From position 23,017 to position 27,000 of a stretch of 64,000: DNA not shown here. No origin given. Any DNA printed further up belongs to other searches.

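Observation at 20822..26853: Putative HydABC/Stn-type electron-bifurcating NADH/NADPH/ferredoxin oxidoreductase with an SfrB-SfrA-like fused third subunit and no hydrogenase domain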

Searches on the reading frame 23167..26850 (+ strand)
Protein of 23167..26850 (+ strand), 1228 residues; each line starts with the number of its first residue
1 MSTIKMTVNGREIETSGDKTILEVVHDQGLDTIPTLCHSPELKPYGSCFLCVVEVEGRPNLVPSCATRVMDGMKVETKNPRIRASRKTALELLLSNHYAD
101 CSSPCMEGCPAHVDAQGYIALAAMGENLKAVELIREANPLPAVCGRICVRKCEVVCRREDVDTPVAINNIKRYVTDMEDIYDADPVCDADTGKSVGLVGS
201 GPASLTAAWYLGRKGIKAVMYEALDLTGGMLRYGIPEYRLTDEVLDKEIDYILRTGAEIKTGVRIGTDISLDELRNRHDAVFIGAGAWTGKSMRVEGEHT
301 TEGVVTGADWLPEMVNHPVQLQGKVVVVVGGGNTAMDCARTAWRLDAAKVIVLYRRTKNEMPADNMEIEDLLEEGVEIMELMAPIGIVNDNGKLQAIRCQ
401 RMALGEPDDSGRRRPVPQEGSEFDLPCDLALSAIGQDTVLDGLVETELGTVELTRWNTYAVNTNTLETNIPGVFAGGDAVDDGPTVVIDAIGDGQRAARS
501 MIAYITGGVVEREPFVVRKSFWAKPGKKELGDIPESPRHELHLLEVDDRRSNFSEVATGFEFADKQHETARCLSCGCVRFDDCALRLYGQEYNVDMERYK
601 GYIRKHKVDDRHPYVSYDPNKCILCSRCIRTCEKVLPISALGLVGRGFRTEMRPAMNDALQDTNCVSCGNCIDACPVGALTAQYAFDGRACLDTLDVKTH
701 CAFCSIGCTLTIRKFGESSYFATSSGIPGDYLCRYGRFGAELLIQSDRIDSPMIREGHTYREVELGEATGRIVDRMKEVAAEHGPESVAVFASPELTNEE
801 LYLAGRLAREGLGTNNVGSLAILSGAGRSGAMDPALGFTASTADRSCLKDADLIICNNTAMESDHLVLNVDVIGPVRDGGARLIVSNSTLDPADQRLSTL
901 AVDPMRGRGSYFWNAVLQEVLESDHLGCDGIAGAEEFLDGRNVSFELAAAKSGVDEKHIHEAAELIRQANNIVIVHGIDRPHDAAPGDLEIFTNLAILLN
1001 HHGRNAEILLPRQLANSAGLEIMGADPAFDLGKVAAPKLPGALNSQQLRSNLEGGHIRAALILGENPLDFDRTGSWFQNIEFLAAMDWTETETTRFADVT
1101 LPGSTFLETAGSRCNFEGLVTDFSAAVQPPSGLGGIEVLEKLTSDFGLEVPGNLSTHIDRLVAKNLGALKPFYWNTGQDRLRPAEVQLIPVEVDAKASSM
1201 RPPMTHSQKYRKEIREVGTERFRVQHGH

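Call 6: search_protein_families(library=pfam, proteins=[window:23167-26850:+], max_evalue=0.01)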
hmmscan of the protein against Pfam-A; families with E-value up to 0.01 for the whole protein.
window:23167-26850:+ (1228 aa): 19 families
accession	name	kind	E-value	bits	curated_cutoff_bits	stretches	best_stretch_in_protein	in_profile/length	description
PF07992.20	Pyr_redox_2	-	1e-22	81.4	26.1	1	196-494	4-291/291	Pyridine nucleotide-disulphide oxidoreductase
PF14691.11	Fer4_20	-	5.9e-19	68.4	25.8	1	101-178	27-108/113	Dihydroprymidine dehydrogenase domain II, 4Fe-4S cluster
PF00384.28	Molybdopterin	-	6.3e-18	65.4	24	1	748-1130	1-337/353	Molybdopterin oxidoreductase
PF13510.11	Fer2_4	-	3.7e-17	62.6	22.8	1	3-79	3-81/82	2Fe-2S iron-sulfur cluster binding domain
PF22117.2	Fer4_Nqo3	-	1.3e-12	48.2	27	1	613-681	2-67/67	NADH-quinone oxidoreductase subunit 3, ferredoxin-like domain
PF13738.12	Pyr_redox_3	-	6e-07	29.4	30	1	314-477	155-305/305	Pyridine nucleotide-disulphide oxidoreductase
PF12838.12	Fer4_7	-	5e-06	27.3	27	1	621-679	1-52/52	4Fe-4S dicluster domain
PF13187.11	Fer4_9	-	5.7e-06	26.7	27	1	621-679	1-51/52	4Fe-4S dicluster domain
PF00037.32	Fer4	-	2.6e-05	24.3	21.1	1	664-681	7-24/24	4Fe-4S binding domain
PF13450.12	NAD_binding_8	-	5.2e-05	23.9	21.9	1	198-232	2-36/68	NAD(P)-binding Rossmann-like domain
PF13237.11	Fer4_10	-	0.00031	21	25.5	1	615-676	2-53/53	4Fe-4S dicluster domain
PF25160.1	LdpA_Fe-S-bd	-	0.00036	20.7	27.6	1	626-683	3-46/49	LdpA Fe-S cluster-binding domain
PF13484.11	Fer4_16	-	0.00038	21.6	30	1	664-698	1-36/66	4Fe-4S double cluster binding domain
PF12837.12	Fer4_6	-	0.00042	20.6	25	2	615-632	2-19/24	4Fe-4S binding domain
PF01946.23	Thi4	-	0.00073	19.3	26.2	0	195-231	20-58/235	Thi4 family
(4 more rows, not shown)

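Call 8: search_protein_families(library=ncbifam, proteins=[window:23167-26850:+], max_evalue=0.001)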
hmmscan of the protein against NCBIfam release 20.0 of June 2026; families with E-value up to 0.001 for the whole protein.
window:23167-26850:+ (1228 aa): 56 families (the best 25 are shown)
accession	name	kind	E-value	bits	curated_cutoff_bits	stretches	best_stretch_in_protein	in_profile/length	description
NF009454.0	PRK12814.1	equivalog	8.4e-174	579.5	916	1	1-635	1-631/657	putative NADPH-dependent glutamate synthase small subunit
NF009410.0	PRK12771.1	subfamily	8.6e-133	443.9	516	1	66-585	11-522/566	NAD(P)-binding protein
NF009414.0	PRK12778.1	equivalog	8.8e-106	354.9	1103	1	100-505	333-749/752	bifunctional dihydroorotate dehydrogenase B NAD binding subunit/NADPH-dependent glutamate synthase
TIGR01316.1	gltA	equivalog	7.1e-96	321.7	471.75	1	100-505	33-449/449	NADPH-dependent glutamate synthase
TIGR03315.1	Se_ygfK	equivalog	1.9e-93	313.6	835.3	1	75-578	420-889/1012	putative selenate reductase subunit YgfK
NF010590.0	PRK13984.1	equivalog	1e-88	298.1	946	1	103-506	196-607/611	putative oxidoreductase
TIGR01318.1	gltD_gamma_fam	subfamily_domain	2.5e-81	273.6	482.95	1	100-505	44-465/467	glutamate synthase, small subunit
NF009413.0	PRK12775.1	equivalog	2.5e-80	270.6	1895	1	100-507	335-756/1006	putative trifunctional 2-polyprenylphenol hydroxylase/glutamate synthase subunit beta/ferritin domain-containing protein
NF009408.0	PRK12769.1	equivalog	5e-79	266.1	1003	1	104-506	235-652/659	formate-dependent uric acid utilization protein AegA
NF009415.0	PRK12779.1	equivalog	8.3e-73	245.7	1519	1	106-506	211-627/944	putative bifunctional glutamate synthase subunit beta/2-polyprenylphenol hydroxylase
TIGR01973.1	NuoG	equivalog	3.4e-68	230.9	470.05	2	583-1131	104-594/606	NADH-quinone oxidoreductase subunit NuoG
NF009451.0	PRK12809.1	equivalog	8.3e-66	222.6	1154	1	103-504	217-633/639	formate-dependent uric acid utilization protein YgfT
NF009409.0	PRK12770.1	subfamily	1.7e-65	221.5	343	1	190-510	16-355/360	putative glutamate synthase subunit beta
TIGR01317.1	GOGAT_sm_gam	subfamily_domain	6.8e-57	193.4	447.7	1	99-507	45-480/485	glutamate synthase small subunit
NF040763.1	FeFe_hydrog_A6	exception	7.4e-54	183.1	765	2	4-105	1-100/571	NADH-dependent [FeFe] hydrogenase, group A6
TIGR01591.1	Fdh-alpha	equivalog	1.1e-47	162.5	666.25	1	699-1197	1-526/672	formate dehydrogenase subunit alpha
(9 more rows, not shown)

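Call 11: find_homologous_proteins(query=window:23167-26850:+, max_evalue=1e-10)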
Query window:23167-26850:+ (1228 aa): 7994 proteins with E <= 1e-10 among 8000 candidates; the best 120 are listed.
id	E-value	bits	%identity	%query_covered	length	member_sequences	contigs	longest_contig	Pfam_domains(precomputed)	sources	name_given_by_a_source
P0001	0.0e+0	2564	89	100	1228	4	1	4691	PF13510.12,PF00384.28,PF13450.13,PF14691.12,PF07992.21,PF13738.13,PF22117.3,PF13187.12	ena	-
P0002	0.0e+0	2394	83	100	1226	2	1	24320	PF13510.12,PF00384.28,PF13450.13,PF14691.12,PF07992.21,PF13738.13,PF12838.13,PF22117.3,PF13187.12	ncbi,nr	ncbi:MAG: FAD-dependent oxidoreductase [bacterium]|nr:FAD-dependent oxidoreductase [bacterium]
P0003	0.0e+0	2390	84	100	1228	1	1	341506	PF13510.12,PF00384.28,PF13450.13,PF14691.12,PF07992.21,PF13738.13,PF13746.12,PF12838.13,PF22117.3,PF13187.12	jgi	jgi:formate dehydrogenase major subunit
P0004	0.0e+0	2363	83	100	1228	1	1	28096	PF13510.12,PF00384.28,PF13450.13,PF14691.12,PF07992.21,PF13738.13,PF12838.13,PF22117.3,PF13187.12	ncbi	-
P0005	0.0e+0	2357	82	100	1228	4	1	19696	PF13510.12,PF00384.28,PF13450.13,PF14691.12,PF07992.21,PF13738.13,PF12838.13,PF22117.3,PF13237.12,PF13187.12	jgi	jgi:formate dehydrogenase major subunit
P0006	0.0e+0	2344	82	100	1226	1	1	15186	PF13510.12,PF00384.28,PF13450.13,PF14691.12,PF07992.21,PF13738.13,PF12838.13,PF22117.3,PF13187.12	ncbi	-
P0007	0.0e+0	2342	82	100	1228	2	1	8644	PF13510.12,PF00384.28,PF14691.12,PF07992.21,PF13738.13,PF12838.13,PF22117.3,PF13187.12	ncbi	-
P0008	0.0e+0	2328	81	100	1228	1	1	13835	PF13510.12,PF00384.28,PF13450.13,PF14691.12,PF07992.21,PF13738.13,PF12838.13,PF22117.3,PF13187.12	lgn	-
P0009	0.0e+0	2250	79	100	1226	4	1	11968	PF13510.12,PF00384.28,PF13450.13,PF14691.12,PF07992.21,PF00037.33,PF13738.13,PF12838.13,PF22117.3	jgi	-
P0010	0.0e+0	2235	78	100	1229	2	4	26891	PF13510.12,PF00384.28,PF13450.13,PF14691.12,PF07992.21,PF13738.13,PF12838.13,PF22117.3,PF13187.12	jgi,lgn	jgi:formate dehydrogenase major subunit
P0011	0.0e+0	2195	77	100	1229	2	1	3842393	PF13510.12,PF00384.28,PF13450.13,PF14691.12,PF07992.21,PF00037.33,PF13738.13,PF12838.13,PF22117.3,PF13237.12,PF13187.12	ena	-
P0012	0.0e+0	2095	74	100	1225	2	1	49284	PF13510.12,PF00384.28,PF13450.13,PF14691.12,PF00890.31,PF07992.21,PF00070.34,PF00037.33,PF13738.13,PF22117.3,PF13237.12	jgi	-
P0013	0.0e+0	1965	67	100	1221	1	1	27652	PF13510.12,PF00384.28,PF13450.13,PF14691.12,PF07992.21,PF00037.33,PF13738.13,PF22117.3,PF13187.12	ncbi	-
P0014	0.0e+0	1949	68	100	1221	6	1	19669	PF13510.12,PF00384.28,PF13450.13,PF14691.12,PF07992.21,PF00037.33,PF13738.13,PF22117.3,PF13237.12,PF13187.12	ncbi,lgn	-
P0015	0.0e+0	1944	79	85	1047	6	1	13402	PF13510.12,PF00384.28,PF13450.13,PF14691.12,PF07992.21,PF00037.33,PF13738.13,PF12838.13,PF22117.3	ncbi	ncbi:hypothetical protein CSA17_00985, partial [bacterium DOLJORAL78_65_58]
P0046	0.0e+0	1853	65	100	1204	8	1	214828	PF13510.12,PF00384.28,PF13450.13,PF14691.12,PF07992.21,PF13738.13,PF22117.3,PF13187.12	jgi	jgi:formate dehydrogenase major subunit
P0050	0.0e+0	1831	65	100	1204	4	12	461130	PF01266.31,PF13510.12,PF00384.28,PF13450.13,PF14691.12,PF07992.21,PF13738.13,PF22117.3,PF13187.12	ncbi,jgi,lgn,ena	-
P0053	0.0e+0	1827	63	100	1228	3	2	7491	PF00384.28,PF13450.13,PF00111.33,PF07992.21,PF12838.13,PF22117.3,PF13510.12,PF14691.12,PF00037.33,PF13738.13,PF13237.12,PF13187.12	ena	-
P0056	0.0e+0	1820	63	100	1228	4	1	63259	PF13510.12,PF00384.28,PF13450.13,PF14691.12,PF00111.33,PF07992.21,PF00037.33,PF02826.26,PF13738.13,PF22117.3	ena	-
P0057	0.0e+0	1819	64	100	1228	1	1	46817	PF13510.12,PF00384.28,PF13450.13,PF14691.12,PF07992.21,PF13738.13,PF22117.3,PF13187.12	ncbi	-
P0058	0.0e+0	1816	63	100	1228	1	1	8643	PF13510.12,PF00384.28,PF13450.13,PF14691.12,PF07992.21,PF00037.33,PF13738.13,PF12838.13,PF22117.3,PF13187.12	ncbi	-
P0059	0.0e+0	1816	63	100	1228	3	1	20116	PF13510.12,PF00384.28,PF13450.13,PF14691.12,PF07992.21,PF00037.33,PF13738.13,PF12838.13,PF22117.3,PF13187.12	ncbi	-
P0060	0.0e+0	1812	63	100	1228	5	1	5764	PF13510.12,PF00384.28,PF13450.13,PF14691.12,PF07992.21,PF00037.33,PF13738.13,PF12838.13,PF22117.3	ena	-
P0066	0.0e+0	1789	63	100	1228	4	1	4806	PF13510.12,PF00384.28,PF13450.13,PF14691.12,PF07992.21,PF00037.33,PF13738.13,PF12838.13,PF22117.3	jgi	-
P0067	0.0e+0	1787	63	100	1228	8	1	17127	PF13510.12,PF00384.28,PF13450.13,PF14691.12,PF07992.21,PF00037.33,PF13738.13,PF22117.3,PF13187.12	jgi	-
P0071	0.0e+0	1781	62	100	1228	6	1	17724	PF13510.12,PF00384.28,PF13450.13,PF14691.12,PF07992.21,PF00037.33,PF13738.13,PF12838.13,PF22117.3,PF13187.12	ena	-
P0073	0.0e+0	1780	63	100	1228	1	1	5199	PF13510.12,PF00384.28,PF13450.13,PF14691.12,PF07992.21,PF00037.33,PF13738.13,PF22117.3,PF13187.12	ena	-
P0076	0.0e+0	1776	62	100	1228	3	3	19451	PF13510.12,PF00384.28,PF13450.13,PF14691.12,PF07992.21,PF00037.33,PF13738.13,PF22117.3,PF13187.12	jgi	jgi:formate dehydrogenase major subunit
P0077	0.0e+0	1775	63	100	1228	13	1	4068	PF01946.24,PF13510.12,PF00384.28,PF13450.13,PF14691.12,PF07992.21,PF00070.34,PF00037.33,PF13738.13,PF22117.3,PF13187.12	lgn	-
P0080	0.0e+0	1773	62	100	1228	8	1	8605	PF13510.12,PF00384.28,PF13450.13,PF14691.12,PF07992.21,PF00037.33,PF13738.13,PF22117.3,PF13187.12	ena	-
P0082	0.0e+0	1772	62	100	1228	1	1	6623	PF13510.12,PF00384.28,PF13450.13,PF14691.12,PF07992.21,PF00037.33,PF13738.13,PF12838.13,PF22117.3,PF13187.12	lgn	-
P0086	0.0e+0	1769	62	100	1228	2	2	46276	PF13510.12,PF00384.28,PF13450.13,PF14691.12,PF07992.21,PF00037.33,PF13738.13,PF22117.3,PF13187.12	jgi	jgi:formate dehydrogenase major subunit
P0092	0.0e+0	1763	62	100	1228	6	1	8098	PF00384.28,PF13450.13,PF07992.21,PF00070.34,PF12838.13,PF22117.3,PF12831.14,PF01946.24,PF01266.31,PF13510.12,PF01593.31,PF14691.12,PF00037.33,PF13738.13,PF13187.12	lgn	-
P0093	0.0e+0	1763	62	100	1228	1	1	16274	PF13510.12,PF00384.28,PF13450.13,PF14691.12,PF00111.33,PF07992.21,PF00037.33,PF13738.13,PF12838.13,PF22117.3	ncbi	-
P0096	0.0e+0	1760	62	100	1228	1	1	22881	PF00384.28,PF13450.13,PF07992.21,PF00070.34,PF12838.13,PF22117.3,PF13510.12,PF14691.12,PF00037.33,PF13738.13,PF13237.12,PF13187.12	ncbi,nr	ncbi:MAG: FAD-dependent oxidoreductase [Candidatus Krumholzibacteriota bacterium]|nr:FAD-dependent o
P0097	0.0e+0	1759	62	100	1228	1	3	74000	PF13510.12,PF00384.28,PF13450.13,PF14691.12,PF07992.21,PF00037.33,PF13738.13,PF22117.3,PF13187.12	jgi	jgi:formate dehydrogenase major subunit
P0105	0.0e+0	1755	62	100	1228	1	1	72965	PF13510.12,PF00384.28,PF13450.13,PF14691.12,PF07992.21,PF00037.33,PF13738.13,PF22117.3,PF13187.12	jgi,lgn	-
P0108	0.0e+0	1752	61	100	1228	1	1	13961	PF00384.28,PF13450.13,PF07992.21,PF00070.34,PF12838.13,PF22117.3,PF01266.31,PF13510.12,PF01593.31,PF14691.12,PF00037.33,PF13738.13,PF13187.12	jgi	jgi:formate dehydrogenase major subunit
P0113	0.0e+0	1746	61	100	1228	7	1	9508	PF01266.31,PF13510.12,PF00384.28,PF13450.13,PF14691.12,PF07992.21,PF00070.34,PF00037.33,PF13738.13,PF12838.13,PF22117.3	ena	-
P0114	0.0e+0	1745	62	100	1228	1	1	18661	PF13510.12,PF00384.28,PF13450.13,PF14691.12,PF07992.21,PF00037.33,PF13738.13,PF22117.3,PF13187.12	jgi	jgi:formate dehydrogenase major subunit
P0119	0.0e+0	1740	61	100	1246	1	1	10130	PF14697.12,PF00384.28,PF13450.13,PF00111.33,PF07992.21,PF12837.13,PF12838.13,PF22117.3,PF13510.12,PF01593.31,PF14691.12,PF00037.33,PF13738.13,PF13187.12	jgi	-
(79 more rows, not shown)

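Call 13: find_encoding_contigs(protein=P0003, flank=8000, max_places=2)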
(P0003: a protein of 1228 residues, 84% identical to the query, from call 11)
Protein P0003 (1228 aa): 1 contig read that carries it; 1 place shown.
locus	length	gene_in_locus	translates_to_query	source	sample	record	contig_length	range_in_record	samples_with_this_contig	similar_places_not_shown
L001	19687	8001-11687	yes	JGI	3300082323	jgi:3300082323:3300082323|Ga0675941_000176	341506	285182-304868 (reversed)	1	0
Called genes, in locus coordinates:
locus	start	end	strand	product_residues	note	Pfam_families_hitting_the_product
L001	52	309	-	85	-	PF01016:Ribosomal_L27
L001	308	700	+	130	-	-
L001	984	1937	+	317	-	PF01266:DAO (faint), PF07992:Pyr_redox_2, PF13738:Pyr_redox_3, PF00070:Pyr_redox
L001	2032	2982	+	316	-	PF00970:FAD_binding_6 (faint), PF00175:NAD_binding_1, PF10418:DHODB_Fe-S_bind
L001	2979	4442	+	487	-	PF14691:Fer4_20, PF00070:Pyr_redox (faint), PF07992:Pyr_redox_2, PF13241:NAD_binding_7 (faint), PF13450:NAD_binding_8 (weak), PF13738:Pyr_redox_3 (faint)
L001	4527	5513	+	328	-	PF00072:Response_reg, PF01037:AsnC_trans_reg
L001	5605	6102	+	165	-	PF01257:2Fe-2S_thioredx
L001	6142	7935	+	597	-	PF12837:Fer4_6 (faint), PF01512:Complex1_51K, PF10589:NADH_4Fe-4S, PF00037:Fer4 (weak), PF13237:Fer4_10 (weak), PF14697:Fer4_21, PF12838:Fer4_7 (weak)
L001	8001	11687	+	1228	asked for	PF13510:Fer2_4, PF14691:Fer4_20, PF07992:Pyr_redox_2, PF13738:Pyr_redox_3 (weak), PF22117:Fer4_Nqo3, PF12838:Fer4_7 (weak), PF13187:Fer4_9 (weak), PF00384:Molybdopterin, +2 more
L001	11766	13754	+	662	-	PF08448:PAS_4 (faint), PF02518:HATPase_c, PF14501:HATPase_c_5 (weak)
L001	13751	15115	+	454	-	PF00072:Response_reg, PF00158:Sigma54_activat, PF14532:Sigma54_activ_2, PF07728:AAA_5 (weak), PF25601:AAA_lid_14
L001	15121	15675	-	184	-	PF01227:GTP_cyclohydroI, PF14489:QueF (faint)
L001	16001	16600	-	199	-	PF00551:Formyl_trans_N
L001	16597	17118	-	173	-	PF00293:NUDIX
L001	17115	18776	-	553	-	PF20154:LNT_N, PF00795:CN_hydrolase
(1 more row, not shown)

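Call 14: find_encoding_contigs(protein=P0001, flank=8000, max_places=2)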
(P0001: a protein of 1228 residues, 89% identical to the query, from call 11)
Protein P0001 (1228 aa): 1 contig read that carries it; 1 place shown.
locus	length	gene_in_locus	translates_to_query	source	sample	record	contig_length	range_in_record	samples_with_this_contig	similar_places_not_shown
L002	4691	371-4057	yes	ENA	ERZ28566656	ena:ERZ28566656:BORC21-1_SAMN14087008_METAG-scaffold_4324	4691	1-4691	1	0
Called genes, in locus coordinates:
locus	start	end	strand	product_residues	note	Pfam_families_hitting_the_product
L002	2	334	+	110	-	?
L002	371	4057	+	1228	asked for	PF13510:Fer2_4, PF14691:Fer4_20, PF07992:Pyr_redox_2, PF13450:NAD_binding_8 (weak), PF13738:Pyr_redox_3 (faint), PF22117:Fer4_Nqo3, PF13187:Fer4_9 (weak), PF00384:Molybdopterin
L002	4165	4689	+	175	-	?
